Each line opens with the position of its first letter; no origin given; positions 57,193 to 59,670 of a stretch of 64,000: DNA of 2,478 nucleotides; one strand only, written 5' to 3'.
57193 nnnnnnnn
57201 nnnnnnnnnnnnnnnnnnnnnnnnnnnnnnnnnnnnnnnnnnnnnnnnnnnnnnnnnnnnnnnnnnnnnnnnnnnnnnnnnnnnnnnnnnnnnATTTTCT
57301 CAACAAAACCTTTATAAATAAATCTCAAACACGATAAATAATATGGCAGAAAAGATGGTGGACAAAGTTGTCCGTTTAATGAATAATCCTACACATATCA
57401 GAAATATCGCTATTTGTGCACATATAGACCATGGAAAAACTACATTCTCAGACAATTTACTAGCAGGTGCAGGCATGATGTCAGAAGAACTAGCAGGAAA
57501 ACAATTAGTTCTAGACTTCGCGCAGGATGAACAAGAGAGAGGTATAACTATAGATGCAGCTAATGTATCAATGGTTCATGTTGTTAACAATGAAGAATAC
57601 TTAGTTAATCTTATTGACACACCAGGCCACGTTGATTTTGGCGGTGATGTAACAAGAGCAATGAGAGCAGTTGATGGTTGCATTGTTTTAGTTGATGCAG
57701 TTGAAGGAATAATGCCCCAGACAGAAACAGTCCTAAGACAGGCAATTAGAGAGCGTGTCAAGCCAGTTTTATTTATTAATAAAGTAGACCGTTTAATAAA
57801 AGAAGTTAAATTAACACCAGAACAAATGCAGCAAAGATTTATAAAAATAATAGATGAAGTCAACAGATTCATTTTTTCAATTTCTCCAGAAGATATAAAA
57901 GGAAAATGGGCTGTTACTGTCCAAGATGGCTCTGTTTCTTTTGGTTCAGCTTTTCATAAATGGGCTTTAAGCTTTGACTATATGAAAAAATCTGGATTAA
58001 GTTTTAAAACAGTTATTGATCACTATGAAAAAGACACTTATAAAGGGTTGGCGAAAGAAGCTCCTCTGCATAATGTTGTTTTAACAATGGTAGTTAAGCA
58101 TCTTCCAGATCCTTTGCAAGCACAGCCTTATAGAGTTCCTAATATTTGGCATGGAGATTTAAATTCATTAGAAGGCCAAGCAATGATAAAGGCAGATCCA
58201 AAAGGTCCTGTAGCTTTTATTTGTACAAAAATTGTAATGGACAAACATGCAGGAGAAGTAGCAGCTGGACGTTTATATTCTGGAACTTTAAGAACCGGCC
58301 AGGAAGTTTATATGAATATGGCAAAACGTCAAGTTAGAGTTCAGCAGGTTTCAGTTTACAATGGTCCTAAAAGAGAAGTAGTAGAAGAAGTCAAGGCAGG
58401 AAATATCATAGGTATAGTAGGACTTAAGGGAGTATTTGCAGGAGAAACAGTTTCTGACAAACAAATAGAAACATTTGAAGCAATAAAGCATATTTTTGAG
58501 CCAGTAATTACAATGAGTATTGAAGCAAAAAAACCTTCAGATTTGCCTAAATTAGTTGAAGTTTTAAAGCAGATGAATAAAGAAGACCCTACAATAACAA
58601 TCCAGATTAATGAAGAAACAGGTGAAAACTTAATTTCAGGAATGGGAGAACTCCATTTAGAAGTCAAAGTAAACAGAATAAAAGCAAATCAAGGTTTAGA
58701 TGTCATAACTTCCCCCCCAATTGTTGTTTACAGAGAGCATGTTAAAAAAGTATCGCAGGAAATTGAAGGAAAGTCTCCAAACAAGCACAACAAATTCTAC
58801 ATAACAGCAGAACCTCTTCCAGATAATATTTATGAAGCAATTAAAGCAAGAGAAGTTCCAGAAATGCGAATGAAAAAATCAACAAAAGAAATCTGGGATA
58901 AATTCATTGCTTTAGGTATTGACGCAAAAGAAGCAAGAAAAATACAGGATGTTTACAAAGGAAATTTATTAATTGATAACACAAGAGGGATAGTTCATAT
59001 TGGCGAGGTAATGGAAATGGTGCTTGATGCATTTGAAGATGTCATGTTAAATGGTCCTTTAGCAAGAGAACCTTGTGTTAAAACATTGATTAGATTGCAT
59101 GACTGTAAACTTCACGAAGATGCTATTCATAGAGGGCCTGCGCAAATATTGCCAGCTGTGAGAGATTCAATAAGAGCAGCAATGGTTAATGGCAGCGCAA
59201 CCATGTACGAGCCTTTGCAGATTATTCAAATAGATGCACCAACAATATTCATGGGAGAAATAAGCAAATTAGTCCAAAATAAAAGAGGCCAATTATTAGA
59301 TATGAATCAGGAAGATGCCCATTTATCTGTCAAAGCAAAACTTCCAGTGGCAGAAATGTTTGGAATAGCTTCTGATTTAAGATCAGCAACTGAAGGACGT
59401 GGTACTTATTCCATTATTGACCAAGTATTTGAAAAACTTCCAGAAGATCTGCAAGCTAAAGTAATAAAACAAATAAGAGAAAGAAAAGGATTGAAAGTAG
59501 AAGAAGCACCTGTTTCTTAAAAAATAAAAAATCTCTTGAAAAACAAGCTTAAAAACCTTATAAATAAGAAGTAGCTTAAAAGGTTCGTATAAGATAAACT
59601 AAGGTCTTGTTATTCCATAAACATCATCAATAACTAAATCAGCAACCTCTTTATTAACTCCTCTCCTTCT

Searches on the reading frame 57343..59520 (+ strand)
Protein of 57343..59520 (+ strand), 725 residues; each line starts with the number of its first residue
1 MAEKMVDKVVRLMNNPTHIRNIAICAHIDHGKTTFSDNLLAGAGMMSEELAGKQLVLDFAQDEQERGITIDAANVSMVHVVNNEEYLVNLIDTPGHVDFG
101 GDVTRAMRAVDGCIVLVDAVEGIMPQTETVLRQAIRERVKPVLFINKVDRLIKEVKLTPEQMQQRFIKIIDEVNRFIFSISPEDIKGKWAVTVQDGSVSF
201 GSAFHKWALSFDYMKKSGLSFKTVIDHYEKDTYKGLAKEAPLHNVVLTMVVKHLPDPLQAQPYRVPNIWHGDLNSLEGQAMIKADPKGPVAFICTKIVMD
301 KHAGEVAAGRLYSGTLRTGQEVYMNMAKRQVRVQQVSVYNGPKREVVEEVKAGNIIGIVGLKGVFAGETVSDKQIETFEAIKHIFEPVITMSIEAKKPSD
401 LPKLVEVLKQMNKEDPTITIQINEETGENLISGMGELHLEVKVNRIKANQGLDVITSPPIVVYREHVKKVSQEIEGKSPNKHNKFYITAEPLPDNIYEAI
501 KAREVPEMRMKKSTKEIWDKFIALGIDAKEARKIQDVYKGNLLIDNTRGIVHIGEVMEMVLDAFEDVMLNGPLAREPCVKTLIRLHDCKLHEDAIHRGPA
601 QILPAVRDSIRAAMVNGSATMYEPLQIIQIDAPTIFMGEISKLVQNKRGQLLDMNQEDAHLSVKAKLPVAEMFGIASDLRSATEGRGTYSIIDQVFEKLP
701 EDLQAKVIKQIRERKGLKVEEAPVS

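Call 20: search_protein_families(library=pfam, proteins=[window:57343-59520:+], max_evalue=0.01)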
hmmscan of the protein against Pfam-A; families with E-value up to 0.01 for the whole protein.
window:57343-59520:+ (725 aa): 8 families
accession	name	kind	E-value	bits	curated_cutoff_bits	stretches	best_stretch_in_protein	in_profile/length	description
PF00009.33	GTP_EFTU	-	6.4e-56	189.4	26.5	1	18-255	2-187/188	Elongation factor Tu GTP binding domain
PF14492.12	EFG_III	-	9.2e-25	86.9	27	1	386-457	3-74/75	Elongation Factor G, domain III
PF00679.30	EFG_C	-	2.9e-19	69.3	27.9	1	621-706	2-88/89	Elongation factor G C-terminus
PF03764.24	EFG_IV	-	4.5e-19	68.9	24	1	510-615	9-118/121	Elongation factor G, domain IV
PF03144.31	GTP_EFTU_D2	-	4.8e-15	56.2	30.3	1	304-370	1-72/73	Elongation factor Tu domain 2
PF22042.2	EF-G_D2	-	9.1e-14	51.8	27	1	295-371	7-82/84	Elongation factor G domain 2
PF01926.29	MMR_HSR1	-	0.00053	20.5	21.9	1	67-147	31-113/113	50S ribosome-binding GTPase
PF16658.11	RF3_C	-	0.0047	17.2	40.1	1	385-472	7-94/132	Class II release factor RF3, C-terminal domain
